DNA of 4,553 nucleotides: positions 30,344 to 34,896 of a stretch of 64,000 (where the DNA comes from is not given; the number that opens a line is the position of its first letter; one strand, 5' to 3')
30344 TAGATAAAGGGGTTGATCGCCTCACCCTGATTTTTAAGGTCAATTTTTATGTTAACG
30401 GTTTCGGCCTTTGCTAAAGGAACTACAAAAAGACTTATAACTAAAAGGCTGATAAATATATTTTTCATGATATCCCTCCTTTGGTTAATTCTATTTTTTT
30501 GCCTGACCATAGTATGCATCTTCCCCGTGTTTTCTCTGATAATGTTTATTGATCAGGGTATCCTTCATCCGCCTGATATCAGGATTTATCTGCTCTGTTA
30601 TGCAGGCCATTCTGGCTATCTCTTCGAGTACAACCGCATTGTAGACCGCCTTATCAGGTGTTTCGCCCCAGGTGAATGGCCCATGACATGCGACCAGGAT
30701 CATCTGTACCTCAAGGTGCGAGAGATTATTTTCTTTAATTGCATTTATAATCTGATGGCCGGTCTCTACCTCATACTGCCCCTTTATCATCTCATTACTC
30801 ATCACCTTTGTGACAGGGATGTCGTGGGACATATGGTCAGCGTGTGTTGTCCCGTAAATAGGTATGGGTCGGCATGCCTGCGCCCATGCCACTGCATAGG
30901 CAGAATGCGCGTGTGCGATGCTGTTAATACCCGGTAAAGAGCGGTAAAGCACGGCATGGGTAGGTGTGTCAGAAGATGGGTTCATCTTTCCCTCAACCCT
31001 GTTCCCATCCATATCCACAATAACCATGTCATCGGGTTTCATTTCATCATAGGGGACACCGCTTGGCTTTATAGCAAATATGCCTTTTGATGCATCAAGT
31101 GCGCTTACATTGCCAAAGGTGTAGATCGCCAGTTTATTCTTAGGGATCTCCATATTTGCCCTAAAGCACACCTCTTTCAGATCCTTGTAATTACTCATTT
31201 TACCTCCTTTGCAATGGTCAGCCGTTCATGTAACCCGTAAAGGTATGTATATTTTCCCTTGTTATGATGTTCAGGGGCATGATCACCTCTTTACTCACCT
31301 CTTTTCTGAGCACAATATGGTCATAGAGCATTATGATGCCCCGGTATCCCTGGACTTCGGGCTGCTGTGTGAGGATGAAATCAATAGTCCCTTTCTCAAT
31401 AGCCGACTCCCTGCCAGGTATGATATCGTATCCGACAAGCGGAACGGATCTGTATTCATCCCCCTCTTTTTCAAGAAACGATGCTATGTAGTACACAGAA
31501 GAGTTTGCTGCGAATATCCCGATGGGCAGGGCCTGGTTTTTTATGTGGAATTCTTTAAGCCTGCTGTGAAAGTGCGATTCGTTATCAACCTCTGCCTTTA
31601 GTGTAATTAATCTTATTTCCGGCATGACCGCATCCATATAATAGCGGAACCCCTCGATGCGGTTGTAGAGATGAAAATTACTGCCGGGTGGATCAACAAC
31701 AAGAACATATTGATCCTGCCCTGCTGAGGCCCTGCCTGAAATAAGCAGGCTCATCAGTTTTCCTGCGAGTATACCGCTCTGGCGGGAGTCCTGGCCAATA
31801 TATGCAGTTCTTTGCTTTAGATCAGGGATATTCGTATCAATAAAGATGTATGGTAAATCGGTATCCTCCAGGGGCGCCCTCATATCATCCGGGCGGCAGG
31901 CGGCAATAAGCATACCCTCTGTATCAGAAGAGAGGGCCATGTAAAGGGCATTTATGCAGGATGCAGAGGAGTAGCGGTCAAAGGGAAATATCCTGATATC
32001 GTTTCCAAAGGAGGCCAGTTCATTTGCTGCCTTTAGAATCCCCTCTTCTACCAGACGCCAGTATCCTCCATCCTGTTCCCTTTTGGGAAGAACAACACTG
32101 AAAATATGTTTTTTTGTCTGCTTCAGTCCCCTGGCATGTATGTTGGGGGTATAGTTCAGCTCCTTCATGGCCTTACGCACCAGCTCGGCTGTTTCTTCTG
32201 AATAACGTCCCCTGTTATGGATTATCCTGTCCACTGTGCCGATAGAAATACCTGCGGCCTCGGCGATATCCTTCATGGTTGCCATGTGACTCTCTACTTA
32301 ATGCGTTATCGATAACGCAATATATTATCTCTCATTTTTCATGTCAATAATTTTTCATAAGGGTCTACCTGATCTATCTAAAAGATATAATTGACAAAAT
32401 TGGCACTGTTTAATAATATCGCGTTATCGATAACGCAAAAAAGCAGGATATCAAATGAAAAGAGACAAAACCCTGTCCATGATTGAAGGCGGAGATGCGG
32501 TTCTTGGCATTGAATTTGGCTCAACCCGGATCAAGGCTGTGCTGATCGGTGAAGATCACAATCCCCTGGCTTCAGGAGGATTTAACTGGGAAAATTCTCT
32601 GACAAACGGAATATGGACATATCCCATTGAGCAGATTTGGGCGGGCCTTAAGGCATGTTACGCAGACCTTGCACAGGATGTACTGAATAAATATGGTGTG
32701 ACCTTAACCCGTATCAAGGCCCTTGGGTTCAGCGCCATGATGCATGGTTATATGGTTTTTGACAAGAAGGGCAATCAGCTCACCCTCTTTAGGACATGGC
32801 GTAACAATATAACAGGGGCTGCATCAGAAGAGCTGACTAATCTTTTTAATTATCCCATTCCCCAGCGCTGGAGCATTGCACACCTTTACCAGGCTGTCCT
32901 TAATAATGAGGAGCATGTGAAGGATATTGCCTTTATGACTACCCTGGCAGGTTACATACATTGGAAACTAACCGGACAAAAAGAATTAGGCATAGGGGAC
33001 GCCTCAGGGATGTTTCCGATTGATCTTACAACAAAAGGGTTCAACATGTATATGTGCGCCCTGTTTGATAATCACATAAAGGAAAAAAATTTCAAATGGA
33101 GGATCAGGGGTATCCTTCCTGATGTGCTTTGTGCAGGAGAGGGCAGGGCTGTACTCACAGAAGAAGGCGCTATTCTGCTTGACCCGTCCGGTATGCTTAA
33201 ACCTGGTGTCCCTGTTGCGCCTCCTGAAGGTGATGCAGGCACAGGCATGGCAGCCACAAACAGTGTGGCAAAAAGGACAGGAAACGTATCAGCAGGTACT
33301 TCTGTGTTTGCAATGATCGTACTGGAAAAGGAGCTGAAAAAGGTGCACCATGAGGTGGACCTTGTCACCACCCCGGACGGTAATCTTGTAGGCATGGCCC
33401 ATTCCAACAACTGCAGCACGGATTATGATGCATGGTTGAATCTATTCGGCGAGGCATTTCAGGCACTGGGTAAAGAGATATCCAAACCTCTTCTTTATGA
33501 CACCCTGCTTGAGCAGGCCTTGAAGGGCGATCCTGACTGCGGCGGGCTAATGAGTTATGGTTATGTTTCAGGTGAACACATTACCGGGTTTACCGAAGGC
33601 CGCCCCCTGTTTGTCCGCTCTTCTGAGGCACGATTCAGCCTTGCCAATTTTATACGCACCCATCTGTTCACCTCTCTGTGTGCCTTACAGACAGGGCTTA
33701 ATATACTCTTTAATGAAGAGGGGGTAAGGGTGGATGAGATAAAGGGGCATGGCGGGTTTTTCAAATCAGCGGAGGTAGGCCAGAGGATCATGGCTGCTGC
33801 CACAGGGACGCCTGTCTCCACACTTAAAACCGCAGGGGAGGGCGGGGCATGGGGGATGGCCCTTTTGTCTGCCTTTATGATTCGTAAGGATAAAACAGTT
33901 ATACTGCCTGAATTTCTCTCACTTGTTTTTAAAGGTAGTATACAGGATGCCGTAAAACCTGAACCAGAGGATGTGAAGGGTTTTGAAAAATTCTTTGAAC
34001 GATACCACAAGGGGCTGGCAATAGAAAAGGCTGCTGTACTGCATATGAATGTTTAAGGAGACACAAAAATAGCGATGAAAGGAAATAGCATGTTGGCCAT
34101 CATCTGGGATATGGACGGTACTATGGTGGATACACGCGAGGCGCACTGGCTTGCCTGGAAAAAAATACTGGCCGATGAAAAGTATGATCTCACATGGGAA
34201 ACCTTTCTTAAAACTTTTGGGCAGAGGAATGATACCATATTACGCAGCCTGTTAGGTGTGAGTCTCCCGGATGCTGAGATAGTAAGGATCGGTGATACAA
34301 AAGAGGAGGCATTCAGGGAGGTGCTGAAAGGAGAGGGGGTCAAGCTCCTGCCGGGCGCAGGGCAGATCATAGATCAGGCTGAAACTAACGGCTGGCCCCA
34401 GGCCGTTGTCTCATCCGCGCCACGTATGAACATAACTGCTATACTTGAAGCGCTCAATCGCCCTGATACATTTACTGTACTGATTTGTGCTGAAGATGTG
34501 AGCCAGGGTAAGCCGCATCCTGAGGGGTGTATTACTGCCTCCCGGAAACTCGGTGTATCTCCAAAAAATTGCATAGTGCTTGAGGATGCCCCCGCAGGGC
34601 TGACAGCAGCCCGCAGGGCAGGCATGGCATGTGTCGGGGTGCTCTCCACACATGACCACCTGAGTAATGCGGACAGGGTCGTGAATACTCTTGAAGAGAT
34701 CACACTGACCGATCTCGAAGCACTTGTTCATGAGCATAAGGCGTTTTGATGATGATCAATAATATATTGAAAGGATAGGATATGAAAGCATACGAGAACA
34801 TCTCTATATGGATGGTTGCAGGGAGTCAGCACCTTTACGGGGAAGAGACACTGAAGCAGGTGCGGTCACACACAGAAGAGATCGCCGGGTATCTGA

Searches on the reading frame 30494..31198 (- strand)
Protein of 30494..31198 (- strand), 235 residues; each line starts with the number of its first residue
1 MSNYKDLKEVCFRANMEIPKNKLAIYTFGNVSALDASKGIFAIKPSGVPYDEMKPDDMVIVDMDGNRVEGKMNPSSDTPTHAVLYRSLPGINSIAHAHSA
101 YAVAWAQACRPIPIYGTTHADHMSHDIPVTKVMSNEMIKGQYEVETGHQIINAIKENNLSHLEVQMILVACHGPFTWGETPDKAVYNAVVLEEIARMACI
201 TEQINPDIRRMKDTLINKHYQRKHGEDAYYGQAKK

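Call 55: search_protein_families(library=pfam, proteins=[window:30494-31198:-], max_evalue=0.00001)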
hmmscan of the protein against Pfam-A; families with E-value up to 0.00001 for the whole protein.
window:30494-31198:- (235 aa): 1 family
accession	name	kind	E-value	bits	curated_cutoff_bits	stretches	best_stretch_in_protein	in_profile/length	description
PF00596.27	Aldolase_II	-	2.1e-45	155.3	22.2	1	13-198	5-182/183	Class II Aldolase and Adducin N-terminal domain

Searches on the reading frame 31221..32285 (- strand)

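Call 55: search_protein_families(library=pfam, proteins=[window:31221-32285:-], max_evalue=0.00001)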
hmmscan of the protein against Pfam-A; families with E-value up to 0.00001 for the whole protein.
window:31221-32285:- (355 aa): 2 families
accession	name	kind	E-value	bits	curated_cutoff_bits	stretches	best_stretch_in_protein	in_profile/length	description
PF13407.12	Peripla_BP_4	-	4.9e-24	85.7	35.1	1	65-324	3-254/258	Periplasmic binding protein domain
PF00356.27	LacI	-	4e-16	59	27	1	3-48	1-46/46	Bacterial regulatory proteins, lacI family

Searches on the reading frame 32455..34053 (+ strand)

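Call 55: search_protein_families(library=pfam, proteins=[window:32455-34053:+], max_evalue=0.00001)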
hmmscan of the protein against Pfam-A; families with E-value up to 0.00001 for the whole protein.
window:32455-34053:+ (533 aa): 2 families
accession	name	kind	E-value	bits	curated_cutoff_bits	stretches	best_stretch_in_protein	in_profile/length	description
PF02782.22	FGGY_C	-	6.4e-32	111.4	27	1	277-474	2-196/198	FGGY family of carbohydrate kinases, C-terminal domain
PF00370.27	FGGY_N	-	1.3e-16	61.4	28.8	1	16-259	2-237/245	FGGY family of carbohydrate kinases, N-terminal domain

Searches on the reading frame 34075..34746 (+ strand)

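Call 55: search_protein_families(library=pfam, proteins=[window:34075-34746:+], max_evalue=0.00001)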
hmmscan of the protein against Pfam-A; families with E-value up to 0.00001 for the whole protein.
window:34075-34746:+ (224 aa): 3 families
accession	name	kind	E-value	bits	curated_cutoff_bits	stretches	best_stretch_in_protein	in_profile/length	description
PF13419.12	HAD_2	-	2.9e-31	109.4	23.8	1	9-189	1-178/178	Haloacid dehalogenase-like hydrolase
PF00702.32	Hydrolase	-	7.1e-25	89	26.4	1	8-183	3-191/191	haloacid dehalogenase-like hydrolase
PF12710.13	HAD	-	2.6e-10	41.5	27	1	9-153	1-143/189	haloacid dehalogenase-like hydrolase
